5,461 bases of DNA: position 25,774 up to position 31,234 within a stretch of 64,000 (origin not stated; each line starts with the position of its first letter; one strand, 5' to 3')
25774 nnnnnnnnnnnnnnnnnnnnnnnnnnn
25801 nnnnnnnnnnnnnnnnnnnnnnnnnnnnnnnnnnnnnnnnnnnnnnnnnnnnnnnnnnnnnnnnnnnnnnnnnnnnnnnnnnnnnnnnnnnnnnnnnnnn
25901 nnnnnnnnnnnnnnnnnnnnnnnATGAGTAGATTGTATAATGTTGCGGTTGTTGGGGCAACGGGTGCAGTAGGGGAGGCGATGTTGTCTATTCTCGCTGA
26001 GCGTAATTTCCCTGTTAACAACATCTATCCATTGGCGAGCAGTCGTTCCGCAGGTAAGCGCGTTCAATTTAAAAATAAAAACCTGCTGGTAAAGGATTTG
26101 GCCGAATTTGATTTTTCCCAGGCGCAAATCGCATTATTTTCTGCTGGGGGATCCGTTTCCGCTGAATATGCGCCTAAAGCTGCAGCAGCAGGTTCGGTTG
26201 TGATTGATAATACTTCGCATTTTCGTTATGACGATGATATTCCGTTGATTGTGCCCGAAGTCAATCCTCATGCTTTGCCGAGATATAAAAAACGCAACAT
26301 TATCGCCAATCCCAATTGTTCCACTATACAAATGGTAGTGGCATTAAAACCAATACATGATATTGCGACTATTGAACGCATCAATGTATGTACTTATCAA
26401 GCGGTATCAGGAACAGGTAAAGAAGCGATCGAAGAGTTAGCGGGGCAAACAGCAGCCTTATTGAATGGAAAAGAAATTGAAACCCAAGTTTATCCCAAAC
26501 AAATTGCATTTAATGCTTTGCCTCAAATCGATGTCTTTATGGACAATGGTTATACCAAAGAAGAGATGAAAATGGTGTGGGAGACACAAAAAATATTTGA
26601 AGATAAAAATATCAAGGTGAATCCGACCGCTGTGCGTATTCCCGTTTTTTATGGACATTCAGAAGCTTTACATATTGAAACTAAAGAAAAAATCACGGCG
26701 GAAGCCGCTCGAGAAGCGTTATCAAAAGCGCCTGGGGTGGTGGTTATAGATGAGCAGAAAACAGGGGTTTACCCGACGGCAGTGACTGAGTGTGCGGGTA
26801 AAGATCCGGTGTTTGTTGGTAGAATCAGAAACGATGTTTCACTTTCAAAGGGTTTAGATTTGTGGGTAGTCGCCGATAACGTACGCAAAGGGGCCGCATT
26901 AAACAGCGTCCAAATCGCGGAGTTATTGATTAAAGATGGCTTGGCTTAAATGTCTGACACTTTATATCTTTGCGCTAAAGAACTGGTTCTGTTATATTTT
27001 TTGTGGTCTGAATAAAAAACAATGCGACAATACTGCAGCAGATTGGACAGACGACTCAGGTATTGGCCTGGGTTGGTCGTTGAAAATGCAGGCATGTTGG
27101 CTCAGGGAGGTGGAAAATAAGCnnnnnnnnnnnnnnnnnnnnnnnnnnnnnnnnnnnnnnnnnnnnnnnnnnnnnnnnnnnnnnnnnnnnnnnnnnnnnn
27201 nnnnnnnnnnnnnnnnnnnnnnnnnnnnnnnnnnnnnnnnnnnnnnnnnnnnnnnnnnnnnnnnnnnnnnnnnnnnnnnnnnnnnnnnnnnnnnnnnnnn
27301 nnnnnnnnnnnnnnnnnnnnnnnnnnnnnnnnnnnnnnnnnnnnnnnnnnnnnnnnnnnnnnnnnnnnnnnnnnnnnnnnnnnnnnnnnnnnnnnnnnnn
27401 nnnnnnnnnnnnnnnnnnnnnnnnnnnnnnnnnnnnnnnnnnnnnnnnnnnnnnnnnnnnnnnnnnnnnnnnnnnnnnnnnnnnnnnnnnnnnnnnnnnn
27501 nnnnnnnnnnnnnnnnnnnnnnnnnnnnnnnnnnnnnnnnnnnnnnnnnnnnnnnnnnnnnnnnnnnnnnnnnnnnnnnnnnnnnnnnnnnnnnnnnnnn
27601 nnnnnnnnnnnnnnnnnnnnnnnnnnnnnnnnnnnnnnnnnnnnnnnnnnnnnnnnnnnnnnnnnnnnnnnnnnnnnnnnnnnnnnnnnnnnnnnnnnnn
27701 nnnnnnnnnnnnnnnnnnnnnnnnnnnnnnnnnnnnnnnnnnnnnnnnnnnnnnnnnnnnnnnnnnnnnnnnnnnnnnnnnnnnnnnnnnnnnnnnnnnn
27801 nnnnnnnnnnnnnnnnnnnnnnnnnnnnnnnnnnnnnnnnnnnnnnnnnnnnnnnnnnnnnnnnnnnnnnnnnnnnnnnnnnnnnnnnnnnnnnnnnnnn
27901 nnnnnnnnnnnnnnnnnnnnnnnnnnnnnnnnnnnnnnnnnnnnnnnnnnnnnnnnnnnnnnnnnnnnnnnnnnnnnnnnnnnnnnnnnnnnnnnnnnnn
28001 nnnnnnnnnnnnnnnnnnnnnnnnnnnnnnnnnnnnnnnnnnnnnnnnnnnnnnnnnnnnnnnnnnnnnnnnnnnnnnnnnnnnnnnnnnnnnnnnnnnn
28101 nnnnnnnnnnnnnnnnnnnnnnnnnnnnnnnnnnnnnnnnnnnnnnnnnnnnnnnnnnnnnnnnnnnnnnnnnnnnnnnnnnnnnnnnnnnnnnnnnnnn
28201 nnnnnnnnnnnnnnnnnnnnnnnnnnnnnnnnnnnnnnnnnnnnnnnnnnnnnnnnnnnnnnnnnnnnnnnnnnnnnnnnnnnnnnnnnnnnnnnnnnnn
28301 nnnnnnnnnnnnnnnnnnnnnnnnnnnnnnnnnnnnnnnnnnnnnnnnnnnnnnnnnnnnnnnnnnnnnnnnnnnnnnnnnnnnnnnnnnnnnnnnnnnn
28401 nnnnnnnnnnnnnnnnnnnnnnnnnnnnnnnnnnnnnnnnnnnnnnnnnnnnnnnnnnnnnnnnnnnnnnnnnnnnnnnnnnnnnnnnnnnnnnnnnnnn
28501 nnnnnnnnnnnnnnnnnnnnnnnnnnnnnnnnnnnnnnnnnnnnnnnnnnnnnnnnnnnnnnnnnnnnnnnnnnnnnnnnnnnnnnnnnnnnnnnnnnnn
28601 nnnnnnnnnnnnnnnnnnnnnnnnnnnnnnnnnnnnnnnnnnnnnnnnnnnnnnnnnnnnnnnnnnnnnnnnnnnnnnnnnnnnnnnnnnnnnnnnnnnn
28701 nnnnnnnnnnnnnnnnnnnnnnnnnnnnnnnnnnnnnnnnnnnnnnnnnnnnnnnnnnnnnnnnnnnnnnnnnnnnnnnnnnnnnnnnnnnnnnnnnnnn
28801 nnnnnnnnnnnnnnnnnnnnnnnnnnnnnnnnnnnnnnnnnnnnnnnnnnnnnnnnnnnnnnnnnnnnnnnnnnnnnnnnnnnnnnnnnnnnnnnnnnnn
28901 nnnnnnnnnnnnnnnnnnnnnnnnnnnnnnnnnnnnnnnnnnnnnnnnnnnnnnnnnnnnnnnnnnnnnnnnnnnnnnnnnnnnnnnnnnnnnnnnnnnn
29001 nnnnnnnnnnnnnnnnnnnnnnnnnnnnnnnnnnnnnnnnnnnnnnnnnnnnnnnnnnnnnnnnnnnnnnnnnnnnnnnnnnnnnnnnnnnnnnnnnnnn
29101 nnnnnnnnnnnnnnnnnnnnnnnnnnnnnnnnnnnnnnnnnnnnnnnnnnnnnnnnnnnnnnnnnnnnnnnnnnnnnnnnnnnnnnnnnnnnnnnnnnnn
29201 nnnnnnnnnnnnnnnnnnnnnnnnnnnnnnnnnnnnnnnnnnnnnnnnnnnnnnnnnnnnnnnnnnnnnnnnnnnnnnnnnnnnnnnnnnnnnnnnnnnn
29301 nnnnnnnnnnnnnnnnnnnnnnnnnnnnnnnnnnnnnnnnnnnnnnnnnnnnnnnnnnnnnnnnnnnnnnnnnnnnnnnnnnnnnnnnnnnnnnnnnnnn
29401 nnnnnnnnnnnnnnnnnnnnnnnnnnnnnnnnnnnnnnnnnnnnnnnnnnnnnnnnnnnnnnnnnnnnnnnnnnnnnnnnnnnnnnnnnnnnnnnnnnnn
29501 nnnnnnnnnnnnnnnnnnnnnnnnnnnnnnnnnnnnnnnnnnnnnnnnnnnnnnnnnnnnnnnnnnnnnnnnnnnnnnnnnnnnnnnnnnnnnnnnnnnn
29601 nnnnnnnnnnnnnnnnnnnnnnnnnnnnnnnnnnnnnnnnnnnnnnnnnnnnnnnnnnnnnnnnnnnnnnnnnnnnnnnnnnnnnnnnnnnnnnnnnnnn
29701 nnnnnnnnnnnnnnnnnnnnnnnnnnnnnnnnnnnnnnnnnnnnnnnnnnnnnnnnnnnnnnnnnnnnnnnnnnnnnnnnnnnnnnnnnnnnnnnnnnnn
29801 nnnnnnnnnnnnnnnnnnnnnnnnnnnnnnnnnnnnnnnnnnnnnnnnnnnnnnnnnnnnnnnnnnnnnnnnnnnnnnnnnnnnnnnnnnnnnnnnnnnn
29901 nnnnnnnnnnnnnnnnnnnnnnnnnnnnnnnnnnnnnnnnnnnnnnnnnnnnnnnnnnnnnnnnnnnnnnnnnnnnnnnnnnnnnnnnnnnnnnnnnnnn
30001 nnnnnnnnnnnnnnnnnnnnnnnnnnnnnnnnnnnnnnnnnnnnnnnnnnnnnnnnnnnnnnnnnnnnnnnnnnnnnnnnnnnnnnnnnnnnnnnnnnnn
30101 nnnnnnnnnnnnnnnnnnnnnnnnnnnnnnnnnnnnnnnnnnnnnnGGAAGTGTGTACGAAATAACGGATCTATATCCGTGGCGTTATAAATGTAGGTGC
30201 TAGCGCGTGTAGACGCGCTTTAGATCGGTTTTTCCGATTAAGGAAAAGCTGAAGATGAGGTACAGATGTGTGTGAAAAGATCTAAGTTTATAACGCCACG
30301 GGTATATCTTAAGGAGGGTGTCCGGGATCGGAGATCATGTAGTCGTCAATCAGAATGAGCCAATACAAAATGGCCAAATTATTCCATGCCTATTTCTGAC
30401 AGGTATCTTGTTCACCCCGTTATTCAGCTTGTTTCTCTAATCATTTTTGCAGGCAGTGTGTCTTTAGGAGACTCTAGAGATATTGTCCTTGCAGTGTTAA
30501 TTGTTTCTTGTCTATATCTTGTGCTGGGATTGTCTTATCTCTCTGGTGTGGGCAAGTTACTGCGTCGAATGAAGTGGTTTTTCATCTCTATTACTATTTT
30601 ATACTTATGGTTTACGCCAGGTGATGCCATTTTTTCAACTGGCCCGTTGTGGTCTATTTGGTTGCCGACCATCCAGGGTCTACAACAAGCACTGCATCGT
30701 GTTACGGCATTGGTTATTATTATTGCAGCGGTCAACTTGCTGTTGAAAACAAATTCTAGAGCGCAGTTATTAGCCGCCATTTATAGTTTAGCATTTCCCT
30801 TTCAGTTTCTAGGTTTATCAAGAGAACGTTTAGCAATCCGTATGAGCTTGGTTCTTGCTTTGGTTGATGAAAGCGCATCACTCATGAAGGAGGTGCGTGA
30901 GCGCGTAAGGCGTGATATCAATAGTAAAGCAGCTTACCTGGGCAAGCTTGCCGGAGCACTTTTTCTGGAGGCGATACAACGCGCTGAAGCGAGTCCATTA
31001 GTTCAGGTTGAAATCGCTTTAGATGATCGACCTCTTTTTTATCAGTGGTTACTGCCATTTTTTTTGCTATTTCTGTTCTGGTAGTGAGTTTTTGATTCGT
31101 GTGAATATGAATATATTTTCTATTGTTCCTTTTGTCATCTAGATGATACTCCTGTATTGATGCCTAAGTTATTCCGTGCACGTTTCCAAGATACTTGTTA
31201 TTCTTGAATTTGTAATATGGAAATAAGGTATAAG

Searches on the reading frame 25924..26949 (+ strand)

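Call 62: search_protein_families(library=pfam, proteins=[window:25924-26949:+], max_evalue=0.00001)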
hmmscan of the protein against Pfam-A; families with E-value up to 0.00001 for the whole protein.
window:25924-26949:+ (341 aa): 2 families
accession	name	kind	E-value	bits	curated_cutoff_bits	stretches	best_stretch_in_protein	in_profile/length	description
PF02774.23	Semialdhyde_dhC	-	6e-62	209.5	26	1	141-322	1-184/184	Semialdehyde dehydrogenase, dimerisation domain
PF01118.30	Semialdhyde_dh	-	4.4e-37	127.6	26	1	6-118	1-118/121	Semialdehyde dehydrogenase, NAD binding domain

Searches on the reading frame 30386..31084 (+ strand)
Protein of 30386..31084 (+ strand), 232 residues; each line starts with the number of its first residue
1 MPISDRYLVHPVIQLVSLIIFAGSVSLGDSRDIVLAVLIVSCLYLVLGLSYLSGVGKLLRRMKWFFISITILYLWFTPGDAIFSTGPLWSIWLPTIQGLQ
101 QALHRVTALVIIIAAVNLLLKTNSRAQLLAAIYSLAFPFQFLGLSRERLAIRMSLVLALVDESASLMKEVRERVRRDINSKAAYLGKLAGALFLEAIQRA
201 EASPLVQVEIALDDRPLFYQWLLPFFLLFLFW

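Call 89: search_protein_families(library=pfam, proteins=[window:30386-31084:+], max_evalue=0.001)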
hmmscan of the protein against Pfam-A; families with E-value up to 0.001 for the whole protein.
window:30386-31084:+ (232 aa): 1 family
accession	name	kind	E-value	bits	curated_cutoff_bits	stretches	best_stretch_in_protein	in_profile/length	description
PF02361.21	CbiQ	-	8e-07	29.3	25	1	30-202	27-198/216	Cobalt transport protein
